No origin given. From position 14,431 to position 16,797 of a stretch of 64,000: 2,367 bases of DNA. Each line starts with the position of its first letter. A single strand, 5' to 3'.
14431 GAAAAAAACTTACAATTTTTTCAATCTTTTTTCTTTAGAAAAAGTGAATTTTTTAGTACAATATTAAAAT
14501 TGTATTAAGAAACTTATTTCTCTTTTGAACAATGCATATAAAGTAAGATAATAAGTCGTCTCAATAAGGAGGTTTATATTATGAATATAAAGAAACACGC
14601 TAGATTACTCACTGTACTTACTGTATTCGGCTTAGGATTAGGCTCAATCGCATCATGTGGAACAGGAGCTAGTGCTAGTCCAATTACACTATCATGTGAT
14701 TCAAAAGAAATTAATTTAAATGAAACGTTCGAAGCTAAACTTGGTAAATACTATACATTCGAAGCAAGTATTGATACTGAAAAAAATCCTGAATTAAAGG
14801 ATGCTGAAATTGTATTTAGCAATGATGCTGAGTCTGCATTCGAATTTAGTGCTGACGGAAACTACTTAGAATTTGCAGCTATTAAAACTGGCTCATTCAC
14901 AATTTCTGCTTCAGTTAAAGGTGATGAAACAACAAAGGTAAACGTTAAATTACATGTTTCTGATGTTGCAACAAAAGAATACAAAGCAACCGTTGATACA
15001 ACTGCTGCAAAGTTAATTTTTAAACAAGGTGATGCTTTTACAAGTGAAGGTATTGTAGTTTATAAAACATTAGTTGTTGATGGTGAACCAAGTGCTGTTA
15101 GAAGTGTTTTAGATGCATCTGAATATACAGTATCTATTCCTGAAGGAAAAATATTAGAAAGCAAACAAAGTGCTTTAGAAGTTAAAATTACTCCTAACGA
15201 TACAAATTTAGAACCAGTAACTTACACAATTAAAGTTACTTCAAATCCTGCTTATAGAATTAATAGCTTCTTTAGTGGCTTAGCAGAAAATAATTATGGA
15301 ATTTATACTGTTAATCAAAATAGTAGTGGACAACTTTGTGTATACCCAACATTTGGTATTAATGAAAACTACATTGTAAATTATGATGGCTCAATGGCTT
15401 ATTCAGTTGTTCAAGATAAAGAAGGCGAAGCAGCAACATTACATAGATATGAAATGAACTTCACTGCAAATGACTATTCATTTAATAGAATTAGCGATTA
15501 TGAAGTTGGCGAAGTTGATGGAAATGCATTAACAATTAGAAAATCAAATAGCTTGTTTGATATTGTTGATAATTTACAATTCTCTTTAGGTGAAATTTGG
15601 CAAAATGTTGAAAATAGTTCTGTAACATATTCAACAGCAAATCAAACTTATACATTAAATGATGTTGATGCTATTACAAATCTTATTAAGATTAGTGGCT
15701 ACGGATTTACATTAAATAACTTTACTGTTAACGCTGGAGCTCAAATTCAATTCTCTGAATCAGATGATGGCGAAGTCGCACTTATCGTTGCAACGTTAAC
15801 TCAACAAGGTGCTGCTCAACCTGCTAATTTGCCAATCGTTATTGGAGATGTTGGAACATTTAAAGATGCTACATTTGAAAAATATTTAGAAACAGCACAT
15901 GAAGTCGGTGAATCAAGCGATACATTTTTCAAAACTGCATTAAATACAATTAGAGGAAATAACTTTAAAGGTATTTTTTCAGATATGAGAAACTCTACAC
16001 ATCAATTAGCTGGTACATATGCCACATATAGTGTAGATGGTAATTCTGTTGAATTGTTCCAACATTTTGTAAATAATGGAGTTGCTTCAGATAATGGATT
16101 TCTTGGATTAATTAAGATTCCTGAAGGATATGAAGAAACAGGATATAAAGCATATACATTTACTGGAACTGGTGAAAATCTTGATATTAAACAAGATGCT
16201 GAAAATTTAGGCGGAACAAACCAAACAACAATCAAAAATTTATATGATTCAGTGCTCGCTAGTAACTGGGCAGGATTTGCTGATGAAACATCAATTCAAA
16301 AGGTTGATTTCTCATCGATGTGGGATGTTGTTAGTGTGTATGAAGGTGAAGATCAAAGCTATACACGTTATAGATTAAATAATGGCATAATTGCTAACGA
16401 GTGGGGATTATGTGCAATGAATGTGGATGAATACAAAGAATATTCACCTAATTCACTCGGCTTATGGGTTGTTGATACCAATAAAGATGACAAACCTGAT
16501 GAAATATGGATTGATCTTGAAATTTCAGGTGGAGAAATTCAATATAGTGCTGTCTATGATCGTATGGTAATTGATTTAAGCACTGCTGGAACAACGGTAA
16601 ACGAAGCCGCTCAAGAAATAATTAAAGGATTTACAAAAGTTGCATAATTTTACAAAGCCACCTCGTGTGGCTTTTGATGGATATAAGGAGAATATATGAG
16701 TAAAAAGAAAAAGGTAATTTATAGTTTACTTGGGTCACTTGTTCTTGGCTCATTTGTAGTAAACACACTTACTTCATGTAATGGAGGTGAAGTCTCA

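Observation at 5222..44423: Five copies of a phased direct-repeat motif TRTTAA-N5-TRTTAA-(G/A)AAA upstream of surface-lipoprotein and transporter operons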

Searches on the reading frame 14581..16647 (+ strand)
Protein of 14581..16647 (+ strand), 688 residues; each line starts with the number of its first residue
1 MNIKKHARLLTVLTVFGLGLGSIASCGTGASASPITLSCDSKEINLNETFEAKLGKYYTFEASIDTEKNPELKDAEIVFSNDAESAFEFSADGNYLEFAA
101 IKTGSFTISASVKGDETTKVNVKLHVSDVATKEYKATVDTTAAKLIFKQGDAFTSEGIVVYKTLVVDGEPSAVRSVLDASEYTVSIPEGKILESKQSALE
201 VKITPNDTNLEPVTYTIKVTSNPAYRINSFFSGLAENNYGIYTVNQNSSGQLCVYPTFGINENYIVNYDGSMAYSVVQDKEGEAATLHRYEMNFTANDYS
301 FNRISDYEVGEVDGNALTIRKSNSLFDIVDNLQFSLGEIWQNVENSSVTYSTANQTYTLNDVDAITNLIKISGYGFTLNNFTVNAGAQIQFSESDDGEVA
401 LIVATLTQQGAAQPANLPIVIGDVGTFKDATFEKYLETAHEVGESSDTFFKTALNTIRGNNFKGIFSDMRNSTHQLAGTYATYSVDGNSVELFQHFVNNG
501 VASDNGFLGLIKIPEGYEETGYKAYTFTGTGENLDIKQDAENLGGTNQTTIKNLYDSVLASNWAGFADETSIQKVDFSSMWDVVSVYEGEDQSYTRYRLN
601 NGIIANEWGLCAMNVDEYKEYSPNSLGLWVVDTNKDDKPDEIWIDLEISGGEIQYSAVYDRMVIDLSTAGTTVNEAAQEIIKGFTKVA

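Call 14: search_protein_families(library=pfam, proteins=[window:14581-16647:+])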
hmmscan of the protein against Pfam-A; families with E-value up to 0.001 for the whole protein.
window:14581-16647:+ (688 aa): 0 families

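Call 77: search_protein_families(library=pfam, proteins=[window:14581-16647:+], max_evalue=0.01)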
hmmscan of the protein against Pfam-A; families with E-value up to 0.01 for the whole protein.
window:14581-16647:+ (688 aa): 0 families
